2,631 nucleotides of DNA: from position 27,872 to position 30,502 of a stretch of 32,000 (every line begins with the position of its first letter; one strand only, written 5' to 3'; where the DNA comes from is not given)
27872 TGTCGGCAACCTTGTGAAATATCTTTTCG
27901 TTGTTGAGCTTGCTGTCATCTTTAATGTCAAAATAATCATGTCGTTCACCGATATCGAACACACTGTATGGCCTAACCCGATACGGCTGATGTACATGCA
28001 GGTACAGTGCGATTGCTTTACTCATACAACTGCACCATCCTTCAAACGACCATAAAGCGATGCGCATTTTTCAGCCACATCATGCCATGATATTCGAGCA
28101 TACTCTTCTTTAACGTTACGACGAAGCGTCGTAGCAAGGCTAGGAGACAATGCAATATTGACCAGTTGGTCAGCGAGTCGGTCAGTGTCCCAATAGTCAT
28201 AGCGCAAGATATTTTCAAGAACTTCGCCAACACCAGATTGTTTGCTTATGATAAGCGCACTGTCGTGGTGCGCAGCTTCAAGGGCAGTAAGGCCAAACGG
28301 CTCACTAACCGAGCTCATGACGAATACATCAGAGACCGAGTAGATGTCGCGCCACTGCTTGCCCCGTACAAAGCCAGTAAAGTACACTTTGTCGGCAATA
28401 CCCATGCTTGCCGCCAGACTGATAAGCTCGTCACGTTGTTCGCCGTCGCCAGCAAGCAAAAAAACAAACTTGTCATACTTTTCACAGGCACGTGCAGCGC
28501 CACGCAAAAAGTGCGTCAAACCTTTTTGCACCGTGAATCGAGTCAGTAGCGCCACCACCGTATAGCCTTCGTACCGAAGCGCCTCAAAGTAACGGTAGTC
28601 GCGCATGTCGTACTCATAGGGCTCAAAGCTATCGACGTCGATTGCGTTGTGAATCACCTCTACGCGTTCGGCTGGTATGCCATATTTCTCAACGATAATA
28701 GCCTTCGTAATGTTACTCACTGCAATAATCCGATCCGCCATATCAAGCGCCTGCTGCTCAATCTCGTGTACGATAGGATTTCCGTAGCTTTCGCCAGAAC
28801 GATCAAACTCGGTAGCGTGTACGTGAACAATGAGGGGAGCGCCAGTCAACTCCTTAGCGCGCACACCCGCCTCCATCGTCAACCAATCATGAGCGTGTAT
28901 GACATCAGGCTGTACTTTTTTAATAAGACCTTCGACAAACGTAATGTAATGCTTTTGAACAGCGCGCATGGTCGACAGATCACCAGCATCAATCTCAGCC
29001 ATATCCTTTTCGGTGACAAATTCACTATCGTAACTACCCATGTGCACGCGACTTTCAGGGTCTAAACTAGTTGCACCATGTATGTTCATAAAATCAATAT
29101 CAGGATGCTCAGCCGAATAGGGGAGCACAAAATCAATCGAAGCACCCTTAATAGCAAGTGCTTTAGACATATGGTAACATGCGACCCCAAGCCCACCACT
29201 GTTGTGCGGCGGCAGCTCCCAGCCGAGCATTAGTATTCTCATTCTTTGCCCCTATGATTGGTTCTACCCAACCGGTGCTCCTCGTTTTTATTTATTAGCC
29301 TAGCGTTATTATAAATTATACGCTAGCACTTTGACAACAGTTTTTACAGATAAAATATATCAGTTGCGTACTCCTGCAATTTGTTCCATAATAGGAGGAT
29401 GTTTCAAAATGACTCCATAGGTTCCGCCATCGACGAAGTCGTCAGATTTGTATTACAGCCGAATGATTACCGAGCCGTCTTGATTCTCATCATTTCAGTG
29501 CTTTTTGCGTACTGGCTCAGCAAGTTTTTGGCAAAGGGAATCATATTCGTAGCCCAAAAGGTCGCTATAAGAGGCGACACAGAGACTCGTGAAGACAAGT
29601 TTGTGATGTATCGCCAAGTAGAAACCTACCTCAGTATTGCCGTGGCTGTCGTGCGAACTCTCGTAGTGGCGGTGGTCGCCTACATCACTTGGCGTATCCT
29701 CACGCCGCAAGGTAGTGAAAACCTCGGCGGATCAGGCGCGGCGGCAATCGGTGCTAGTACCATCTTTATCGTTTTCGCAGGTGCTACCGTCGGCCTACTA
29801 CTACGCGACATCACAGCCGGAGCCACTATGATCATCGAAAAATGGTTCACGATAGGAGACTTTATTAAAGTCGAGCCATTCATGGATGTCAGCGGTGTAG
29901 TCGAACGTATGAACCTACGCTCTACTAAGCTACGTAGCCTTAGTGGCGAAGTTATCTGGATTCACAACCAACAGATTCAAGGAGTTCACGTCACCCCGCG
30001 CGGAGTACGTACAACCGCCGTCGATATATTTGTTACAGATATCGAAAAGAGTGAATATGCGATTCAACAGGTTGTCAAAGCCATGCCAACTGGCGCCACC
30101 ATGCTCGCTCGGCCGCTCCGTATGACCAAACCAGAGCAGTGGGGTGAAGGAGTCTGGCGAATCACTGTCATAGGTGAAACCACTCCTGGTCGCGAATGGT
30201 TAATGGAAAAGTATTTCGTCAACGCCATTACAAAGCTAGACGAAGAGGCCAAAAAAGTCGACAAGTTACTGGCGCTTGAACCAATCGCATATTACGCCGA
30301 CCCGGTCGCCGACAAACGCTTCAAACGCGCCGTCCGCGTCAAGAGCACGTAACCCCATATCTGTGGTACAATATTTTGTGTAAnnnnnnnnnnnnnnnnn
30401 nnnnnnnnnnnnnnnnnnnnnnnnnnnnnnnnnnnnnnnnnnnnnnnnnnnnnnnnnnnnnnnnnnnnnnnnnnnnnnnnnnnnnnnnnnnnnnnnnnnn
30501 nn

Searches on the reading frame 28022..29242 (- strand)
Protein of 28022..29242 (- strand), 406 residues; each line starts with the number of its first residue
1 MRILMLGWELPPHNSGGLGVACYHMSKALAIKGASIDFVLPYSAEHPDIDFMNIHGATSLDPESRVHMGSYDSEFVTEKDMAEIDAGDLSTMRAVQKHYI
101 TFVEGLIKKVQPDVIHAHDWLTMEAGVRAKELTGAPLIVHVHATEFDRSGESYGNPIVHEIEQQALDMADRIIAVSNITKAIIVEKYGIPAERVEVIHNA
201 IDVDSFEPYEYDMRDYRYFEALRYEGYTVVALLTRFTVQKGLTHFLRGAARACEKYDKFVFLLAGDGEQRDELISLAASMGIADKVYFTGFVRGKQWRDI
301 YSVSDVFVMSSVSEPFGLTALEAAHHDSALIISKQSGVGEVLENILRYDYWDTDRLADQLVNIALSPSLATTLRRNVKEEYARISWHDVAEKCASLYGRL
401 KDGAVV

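Call 15: search_protein_families(library=pfam, proteins=[window:28022-29242:-])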
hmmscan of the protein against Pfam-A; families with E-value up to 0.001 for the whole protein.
window:28022-29242:- (406 aa): 7 families
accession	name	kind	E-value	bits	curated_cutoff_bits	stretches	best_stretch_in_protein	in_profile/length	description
PF13439.12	Glyco_transf_4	-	9e-25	88.1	28.5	1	104-204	65-169/170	Glycosyltransferase Family 4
PF00534.26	Glycos_transf_1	-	9.6e-22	77.8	26.4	1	223-344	11-133/172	Glycosyl transferases group 1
PF13692.12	Glyco_trans_1_4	-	1.8e-19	70.8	27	1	230-362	4-138/142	Glycosyl transferases group 1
PF13579.12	Glyco_trans_4_4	-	1.1e-18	68.5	29.7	1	89-199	57-157/158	Glycosyl transferase 4-like domain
PF08323.17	Glyco_transf_5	-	3.1e-16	60.3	22.7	1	2-176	1-217/239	Starch synthase catalytic domain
PF20706.3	GT4-conflict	-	1.7e-10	40.9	26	1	106-347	76-325/385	Family 4 Glycosyltransferase in conflict systems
PF00982.27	Glyco_transf_20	-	2.5e-05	23.6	32.5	1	288-396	356-467/473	Glycosyltransferase family 20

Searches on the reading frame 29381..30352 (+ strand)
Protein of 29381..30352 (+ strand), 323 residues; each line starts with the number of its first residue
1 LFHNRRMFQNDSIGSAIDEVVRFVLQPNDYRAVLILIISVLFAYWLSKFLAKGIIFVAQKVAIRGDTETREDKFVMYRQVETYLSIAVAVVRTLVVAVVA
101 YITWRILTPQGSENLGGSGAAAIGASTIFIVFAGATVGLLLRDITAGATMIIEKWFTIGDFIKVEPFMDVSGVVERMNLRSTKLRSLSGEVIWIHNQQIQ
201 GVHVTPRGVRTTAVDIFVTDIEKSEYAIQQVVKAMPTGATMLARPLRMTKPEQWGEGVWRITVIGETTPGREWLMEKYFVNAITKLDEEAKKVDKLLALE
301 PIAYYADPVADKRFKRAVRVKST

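Call 15: search_protein_families(library=pfam, proteins=[window:29381-30352:+])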
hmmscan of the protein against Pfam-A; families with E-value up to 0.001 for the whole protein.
window:29381-30352:+ (323 aa): 1 family
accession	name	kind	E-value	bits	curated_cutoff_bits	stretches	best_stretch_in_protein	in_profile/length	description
PF00924.24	MS_channel_2nd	-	1.1e-11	45.1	20.2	1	141-200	3-59/68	Mechanosensitive ion channel, beta-domain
